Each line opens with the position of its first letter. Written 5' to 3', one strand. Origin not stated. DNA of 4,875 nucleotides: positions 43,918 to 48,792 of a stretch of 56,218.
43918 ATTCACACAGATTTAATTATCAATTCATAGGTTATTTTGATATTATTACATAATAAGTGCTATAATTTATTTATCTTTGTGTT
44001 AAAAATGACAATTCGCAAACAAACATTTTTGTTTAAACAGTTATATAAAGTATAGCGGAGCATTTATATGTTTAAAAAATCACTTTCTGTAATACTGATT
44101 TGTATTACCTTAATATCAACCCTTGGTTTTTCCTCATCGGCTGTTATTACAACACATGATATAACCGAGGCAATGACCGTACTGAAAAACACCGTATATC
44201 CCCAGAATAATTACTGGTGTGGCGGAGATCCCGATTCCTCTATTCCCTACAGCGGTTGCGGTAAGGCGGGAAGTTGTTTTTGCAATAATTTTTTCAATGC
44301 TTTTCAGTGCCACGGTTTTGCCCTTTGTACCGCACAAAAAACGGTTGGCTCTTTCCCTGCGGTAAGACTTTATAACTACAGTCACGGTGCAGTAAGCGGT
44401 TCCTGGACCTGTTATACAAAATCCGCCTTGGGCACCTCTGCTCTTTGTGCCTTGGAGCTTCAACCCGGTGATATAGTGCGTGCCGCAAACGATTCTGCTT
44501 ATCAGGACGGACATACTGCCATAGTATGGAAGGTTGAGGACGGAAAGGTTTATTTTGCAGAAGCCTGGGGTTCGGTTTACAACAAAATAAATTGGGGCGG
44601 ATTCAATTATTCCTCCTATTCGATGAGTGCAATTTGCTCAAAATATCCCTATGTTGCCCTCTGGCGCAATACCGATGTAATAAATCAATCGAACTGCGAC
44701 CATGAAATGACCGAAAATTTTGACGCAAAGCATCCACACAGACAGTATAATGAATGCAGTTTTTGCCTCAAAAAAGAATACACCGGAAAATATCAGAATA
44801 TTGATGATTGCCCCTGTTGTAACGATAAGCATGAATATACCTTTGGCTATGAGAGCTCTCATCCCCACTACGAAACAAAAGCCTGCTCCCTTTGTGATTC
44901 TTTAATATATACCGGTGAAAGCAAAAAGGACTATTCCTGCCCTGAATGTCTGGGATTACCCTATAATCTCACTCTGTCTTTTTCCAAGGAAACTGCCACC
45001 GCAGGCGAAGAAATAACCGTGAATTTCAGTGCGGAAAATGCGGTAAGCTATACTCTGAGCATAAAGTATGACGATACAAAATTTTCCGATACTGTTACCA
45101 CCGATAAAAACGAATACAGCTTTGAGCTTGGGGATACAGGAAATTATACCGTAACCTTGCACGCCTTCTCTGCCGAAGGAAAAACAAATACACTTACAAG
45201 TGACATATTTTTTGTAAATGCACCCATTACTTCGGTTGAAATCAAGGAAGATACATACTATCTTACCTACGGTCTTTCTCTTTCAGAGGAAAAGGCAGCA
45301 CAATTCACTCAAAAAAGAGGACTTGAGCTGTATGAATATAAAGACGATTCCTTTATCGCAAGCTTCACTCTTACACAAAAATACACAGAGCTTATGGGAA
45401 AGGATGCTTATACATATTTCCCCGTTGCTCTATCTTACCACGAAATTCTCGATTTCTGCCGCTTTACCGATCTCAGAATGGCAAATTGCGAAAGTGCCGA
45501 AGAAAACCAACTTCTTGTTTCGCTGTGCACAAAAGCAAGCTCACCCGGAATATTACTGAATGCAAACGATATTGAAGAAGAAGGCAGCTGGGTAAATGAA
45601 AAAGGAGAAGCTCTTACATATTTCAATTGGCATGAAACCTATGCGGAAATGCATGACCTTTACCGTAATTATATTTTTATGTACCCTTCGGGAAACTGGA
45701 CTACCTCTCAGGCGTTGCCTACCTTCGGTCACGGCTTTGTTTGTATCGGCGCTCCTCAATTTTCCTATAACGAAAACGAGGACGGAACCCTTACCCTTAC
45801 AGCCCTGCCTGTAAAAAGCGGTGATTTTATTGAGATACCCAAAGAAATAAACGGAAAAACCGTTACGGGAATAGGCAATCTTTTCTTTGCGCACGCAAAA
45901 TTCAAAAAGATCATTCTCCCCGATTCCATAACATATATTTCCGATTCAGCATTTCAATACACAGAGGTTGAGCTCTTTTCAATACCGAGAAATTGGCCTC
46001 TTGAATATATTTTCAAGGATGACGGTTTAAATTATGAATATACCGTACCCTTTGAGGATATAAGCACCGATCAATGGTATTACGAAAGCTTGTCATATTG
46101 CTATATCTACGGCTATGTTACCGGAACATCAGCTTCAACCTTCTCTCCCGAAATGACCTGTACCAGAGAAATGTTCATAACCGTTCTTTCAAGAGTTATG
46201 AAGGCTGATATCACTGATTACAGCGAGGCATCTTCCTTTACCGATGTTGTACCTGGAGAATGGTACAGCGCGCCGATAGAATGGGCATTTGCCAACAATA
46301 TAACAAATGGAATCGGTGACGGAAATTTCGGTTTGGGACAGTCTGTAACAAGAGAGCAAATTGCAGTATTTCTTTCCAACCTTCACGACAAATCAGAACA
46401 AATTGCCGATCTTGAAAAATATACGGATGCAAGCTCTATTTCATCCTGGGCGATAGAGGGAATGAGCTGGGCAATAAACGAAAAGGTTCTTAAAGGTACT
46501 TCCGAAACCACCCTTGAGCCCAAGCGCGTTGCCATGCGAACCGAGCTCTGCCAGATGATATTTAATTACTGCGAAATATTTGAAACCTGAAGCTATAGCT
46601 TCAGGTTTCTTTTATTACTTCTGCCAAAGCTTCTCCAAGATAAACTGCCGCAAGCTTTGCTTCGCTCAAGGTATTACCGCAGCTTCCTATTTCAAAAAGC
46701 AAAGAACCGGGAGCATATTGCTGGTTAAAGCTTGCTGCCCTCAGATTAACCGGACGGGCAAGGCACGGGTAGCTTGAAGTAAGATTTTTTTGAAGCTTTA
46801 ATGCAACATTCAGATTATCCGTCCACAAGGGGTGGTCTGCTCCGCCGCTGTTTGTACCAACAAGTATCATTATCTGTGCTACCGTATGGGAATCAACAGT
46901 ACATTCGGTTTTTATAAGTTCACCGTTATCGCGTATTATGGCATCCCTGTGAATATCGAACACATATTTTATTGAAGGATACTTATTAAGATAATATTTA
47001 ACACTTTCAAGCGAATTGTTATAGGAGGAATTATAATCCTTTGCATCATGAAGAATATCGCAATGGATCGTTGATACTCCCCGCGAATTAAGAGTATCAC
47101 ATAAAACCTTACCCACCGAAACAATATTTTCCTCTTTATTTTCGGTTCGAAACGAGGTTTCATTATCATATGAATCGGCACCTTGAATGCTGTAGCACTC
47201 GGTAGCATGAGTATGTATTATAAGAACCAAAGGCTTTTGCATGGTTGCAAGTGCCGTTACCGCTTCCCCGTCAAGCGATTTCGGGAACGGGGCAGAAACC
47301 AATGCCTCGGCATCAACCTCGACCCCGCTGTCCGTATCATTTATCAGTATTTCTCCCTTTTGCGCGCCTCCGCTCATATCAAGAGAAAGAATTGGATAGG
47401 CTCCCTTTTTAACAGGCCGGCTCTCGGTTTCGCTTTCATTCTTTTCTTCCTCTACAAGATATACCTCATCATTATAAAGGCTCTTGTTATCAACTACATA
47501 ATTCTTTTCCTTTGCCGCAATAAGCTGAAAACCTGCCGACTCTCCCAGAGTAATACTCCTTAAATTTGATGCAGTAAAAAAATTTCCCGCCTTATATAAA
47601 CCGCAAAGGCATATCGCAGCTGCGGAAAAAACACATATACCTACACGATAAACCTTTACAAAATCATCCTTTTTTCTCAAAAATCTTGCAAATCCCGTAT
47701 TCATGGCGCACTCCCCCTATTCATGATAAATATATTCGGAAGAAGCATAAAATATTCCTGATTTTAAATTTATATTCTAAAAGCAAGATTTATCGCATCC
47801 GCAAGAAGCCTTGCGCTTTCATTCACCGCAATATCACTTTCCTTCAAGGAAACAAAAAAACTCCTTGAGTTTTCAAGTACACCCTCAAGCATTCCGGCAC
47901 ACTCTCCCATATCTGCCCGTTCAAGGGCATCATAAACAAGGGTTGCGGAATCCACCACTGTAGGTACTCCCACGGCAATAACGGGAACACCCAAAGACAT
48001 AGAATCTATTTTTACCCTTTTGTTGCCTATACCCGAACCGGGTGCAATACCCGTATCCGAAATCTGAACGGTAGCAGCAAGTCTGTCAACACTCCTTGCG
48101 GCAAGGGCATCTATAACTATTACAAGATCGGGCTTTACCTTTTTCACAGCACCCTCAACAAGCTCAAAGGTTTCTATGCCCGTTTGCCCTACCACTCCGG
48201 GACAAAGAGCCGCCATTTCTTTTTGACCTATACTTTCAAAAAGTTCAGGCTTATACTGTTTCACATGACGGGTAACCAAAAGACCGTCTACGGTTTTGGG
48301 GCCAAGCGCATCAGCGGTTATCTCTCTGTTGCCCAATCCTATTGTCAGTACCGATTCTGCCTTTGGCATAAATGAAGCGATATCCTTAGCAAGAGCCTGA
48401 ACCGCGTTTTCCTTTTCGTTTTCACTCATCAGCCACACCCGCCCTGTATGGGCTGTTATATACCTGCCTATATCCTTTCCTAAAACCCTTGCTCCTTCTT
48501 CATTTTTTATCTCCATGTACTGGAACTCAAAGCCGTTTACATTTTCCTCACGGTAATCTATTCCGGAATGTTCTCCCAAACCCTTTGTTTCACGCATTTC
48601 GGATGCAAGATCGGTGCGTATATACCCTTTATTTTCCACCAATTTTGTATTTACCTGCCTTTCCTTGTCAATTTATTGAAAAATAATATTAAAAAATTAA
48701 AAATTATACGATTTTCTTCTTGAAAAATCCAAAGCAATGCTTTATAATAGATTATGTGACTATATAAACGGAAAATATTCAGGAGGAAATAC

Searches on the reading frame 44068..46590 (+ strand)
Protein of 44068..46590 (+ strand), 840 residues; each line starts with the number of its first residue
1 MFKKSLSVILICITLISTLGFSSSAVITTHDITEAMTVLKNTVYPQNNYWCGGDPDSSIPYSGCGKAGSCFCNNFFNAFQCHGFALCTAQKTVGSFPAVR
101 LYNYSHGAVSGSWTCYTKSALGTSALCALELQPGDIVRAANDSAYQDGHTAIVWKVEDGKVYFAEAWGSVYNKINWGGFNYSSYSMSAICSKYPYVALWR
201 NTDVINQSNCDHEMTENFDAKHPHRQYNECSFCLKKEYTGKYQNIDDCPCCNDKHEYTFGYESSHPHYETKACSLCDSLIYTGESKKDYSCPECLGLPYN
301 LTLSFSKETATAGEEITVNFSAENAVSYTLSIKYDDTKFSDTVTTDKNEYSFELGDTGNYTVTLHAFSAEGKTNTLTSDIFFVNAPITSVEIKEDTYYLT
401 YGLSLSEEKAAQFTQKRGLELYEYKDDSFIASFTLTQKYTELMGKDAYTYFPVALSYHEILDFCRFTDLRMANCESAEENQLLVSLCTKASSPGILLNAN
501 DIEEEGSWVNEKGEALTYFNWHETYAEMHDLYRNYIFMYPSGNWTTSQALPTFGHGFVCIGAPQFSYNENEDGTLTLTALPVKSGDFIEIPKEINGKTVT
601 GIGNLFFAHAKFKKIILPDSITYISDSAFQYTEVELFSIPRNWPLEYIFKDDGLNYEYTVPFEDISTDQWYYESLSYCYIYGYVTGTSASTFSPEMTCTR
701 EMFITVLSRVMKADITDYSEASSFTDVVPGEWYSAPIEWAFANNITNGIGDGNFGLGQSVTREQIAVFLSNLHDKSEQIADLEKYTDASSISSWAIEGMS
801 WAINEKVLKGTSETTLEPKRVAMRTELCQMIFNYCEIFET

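Call 23: search_protein_families(library=pfam, proteins=[window:44068-46590:+], max_evalue=0.00001)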
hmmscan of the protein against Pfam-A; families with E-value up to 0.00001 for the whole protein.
window:44068-46590:+ (840 aa): 1 family
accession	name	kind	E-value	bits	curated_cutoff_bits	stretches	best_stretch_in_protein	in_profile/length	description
PF00395.25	SLH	-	3.9e-20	72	20.8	1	723-766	1-44/44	S-layer homology domain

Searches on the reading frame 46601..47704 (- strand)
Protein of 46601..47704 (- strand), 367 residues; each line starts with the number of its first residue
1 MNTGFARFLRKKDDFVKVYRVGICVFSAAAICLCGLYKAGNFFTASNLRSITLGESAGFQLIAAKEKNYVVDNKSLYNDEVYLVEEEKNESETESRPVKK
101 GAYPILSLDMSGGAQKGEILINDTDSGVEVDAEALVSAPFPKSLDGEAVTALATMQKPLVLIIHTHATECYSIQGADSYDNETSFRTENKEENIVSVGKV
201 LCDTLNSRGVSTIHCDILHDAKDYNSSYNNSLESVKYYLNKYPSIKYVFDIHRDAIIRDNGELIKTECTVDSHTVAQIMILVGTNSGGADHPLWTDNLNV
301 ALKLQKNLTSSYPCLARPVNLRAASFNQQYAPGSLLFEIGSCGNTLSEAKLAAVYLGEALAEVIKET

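Call 23: search_protein_families(library=pfam, proteins=[window:46601-47704:-], max_evalue=0.00001)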
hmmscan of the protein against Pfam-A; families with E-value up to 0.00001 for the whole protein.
window:46601-47704:- (367 aa): 1 family
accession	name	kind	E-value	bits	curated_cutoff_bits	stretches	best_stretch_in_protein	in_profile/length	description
PF07454.18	SpoIIP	-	7.7e-56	190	24.4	1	88-361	43-269/269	Stage II sporulation protein P (SpoIIP)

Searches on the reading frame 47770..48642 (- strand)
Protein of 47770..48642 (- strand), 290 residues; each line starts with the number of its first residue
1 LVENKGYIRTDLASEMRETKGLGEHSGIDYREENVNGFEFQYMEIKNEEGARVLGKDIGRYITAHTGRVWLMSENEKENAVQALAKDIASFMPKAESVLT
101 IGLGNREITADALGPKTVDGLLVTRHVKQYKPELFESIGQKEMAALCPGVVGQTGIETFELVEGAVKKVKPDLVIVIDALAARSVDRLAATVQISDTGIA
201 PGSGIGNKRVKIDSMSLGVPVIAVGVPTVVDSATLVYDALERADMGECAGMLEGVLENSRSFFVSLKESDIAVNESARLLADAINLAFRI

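Call 23: search_protein_families(library=pfam, proteins=[window:47770-48642:-], max_evalue=0.00001)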
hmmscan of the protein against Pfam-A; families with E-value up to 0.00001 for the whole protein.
window:47770-48642:- (290 aa): 1 family
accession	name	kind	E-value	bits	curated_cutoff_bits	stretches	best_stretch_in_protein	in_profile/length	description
PF03418.19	Peptidase_A25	-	4.1e-69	233.6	27.8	1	16-241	11-240/353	Germination protease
